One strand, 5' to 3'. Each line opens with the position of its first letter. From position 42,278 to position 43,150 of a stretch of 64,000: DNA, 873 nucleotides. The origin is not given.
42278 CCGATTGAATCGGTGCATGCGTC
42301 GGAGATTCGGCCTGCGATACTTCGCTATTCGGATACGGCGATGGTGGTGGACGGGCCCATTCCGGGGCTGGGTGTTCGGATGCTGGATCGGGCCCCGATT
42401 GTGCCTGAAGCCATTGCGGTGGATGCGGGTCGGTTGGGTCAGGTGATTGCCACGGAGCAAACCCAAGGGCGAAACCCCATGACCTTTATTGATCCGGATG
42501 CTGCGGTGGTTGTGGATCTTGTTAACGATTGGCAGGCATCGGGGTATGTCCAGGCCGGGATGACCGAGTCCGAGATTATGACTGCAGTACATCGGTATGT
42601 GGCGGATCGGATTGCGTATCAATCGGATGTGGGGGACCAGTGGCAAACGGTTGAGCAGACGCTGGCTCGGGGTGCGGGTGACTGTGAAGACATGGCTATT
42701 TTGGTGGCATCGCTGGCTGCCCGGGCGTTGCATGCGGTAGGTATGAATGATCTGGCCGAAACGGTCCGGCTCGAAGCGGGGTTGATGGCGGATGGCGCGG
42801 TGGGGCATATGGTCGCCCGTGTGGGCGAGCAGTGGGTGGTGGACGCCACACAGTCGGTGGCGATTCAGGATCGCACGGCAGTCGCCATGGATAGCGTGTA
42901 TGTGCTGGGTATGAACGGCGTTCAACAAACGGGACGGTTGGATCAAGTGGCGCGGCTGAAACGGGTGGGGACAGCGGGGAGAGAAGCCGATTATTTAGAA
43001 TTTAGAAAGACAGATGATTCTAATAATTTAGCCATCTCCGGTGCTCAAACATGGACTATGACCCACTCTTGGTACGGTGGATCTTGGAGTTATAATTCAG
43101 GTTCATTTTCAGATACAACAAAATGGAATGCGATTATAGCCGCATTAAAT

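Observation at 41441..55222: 4593-aa giant protein with no recognisable architecture beyond one enzymatic core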

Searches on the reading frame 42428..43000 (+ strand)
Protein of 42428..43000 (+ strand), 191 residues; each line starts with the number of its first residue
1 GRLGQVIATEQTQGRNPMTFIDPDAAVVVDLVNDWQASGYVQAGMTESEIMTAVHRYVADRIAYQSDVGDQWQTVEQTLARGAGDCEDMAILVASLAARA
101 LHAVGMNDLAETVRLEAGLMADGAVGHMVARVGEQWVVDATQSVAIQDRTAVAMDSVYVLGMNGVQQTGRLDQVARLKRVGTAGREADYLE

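Call 74: search_solved_structures(query=A5, max_evalue=10, show_alignments=3)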
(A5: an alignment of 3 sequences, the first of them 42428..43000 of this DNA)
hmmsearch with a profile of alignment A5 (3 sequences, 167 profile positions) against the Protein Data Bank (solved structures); distinct sequences matched with E-value up to 10: 4.
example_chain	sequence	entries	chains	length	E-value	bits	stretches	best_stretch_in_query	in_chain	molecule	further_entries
4u65_E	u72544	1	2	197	0.00081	22.4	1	16-76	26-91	Putative cystine protease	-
8cws_A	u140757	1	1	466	0.57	13.2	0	26-67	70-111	F4132-2 Chain A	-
8cwy_A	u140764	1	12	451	0.67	12.9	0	25-67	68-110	T32-15-1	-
5cwb_A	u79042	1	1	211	1.6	11.7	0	26-67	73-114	Designed helical repeat protein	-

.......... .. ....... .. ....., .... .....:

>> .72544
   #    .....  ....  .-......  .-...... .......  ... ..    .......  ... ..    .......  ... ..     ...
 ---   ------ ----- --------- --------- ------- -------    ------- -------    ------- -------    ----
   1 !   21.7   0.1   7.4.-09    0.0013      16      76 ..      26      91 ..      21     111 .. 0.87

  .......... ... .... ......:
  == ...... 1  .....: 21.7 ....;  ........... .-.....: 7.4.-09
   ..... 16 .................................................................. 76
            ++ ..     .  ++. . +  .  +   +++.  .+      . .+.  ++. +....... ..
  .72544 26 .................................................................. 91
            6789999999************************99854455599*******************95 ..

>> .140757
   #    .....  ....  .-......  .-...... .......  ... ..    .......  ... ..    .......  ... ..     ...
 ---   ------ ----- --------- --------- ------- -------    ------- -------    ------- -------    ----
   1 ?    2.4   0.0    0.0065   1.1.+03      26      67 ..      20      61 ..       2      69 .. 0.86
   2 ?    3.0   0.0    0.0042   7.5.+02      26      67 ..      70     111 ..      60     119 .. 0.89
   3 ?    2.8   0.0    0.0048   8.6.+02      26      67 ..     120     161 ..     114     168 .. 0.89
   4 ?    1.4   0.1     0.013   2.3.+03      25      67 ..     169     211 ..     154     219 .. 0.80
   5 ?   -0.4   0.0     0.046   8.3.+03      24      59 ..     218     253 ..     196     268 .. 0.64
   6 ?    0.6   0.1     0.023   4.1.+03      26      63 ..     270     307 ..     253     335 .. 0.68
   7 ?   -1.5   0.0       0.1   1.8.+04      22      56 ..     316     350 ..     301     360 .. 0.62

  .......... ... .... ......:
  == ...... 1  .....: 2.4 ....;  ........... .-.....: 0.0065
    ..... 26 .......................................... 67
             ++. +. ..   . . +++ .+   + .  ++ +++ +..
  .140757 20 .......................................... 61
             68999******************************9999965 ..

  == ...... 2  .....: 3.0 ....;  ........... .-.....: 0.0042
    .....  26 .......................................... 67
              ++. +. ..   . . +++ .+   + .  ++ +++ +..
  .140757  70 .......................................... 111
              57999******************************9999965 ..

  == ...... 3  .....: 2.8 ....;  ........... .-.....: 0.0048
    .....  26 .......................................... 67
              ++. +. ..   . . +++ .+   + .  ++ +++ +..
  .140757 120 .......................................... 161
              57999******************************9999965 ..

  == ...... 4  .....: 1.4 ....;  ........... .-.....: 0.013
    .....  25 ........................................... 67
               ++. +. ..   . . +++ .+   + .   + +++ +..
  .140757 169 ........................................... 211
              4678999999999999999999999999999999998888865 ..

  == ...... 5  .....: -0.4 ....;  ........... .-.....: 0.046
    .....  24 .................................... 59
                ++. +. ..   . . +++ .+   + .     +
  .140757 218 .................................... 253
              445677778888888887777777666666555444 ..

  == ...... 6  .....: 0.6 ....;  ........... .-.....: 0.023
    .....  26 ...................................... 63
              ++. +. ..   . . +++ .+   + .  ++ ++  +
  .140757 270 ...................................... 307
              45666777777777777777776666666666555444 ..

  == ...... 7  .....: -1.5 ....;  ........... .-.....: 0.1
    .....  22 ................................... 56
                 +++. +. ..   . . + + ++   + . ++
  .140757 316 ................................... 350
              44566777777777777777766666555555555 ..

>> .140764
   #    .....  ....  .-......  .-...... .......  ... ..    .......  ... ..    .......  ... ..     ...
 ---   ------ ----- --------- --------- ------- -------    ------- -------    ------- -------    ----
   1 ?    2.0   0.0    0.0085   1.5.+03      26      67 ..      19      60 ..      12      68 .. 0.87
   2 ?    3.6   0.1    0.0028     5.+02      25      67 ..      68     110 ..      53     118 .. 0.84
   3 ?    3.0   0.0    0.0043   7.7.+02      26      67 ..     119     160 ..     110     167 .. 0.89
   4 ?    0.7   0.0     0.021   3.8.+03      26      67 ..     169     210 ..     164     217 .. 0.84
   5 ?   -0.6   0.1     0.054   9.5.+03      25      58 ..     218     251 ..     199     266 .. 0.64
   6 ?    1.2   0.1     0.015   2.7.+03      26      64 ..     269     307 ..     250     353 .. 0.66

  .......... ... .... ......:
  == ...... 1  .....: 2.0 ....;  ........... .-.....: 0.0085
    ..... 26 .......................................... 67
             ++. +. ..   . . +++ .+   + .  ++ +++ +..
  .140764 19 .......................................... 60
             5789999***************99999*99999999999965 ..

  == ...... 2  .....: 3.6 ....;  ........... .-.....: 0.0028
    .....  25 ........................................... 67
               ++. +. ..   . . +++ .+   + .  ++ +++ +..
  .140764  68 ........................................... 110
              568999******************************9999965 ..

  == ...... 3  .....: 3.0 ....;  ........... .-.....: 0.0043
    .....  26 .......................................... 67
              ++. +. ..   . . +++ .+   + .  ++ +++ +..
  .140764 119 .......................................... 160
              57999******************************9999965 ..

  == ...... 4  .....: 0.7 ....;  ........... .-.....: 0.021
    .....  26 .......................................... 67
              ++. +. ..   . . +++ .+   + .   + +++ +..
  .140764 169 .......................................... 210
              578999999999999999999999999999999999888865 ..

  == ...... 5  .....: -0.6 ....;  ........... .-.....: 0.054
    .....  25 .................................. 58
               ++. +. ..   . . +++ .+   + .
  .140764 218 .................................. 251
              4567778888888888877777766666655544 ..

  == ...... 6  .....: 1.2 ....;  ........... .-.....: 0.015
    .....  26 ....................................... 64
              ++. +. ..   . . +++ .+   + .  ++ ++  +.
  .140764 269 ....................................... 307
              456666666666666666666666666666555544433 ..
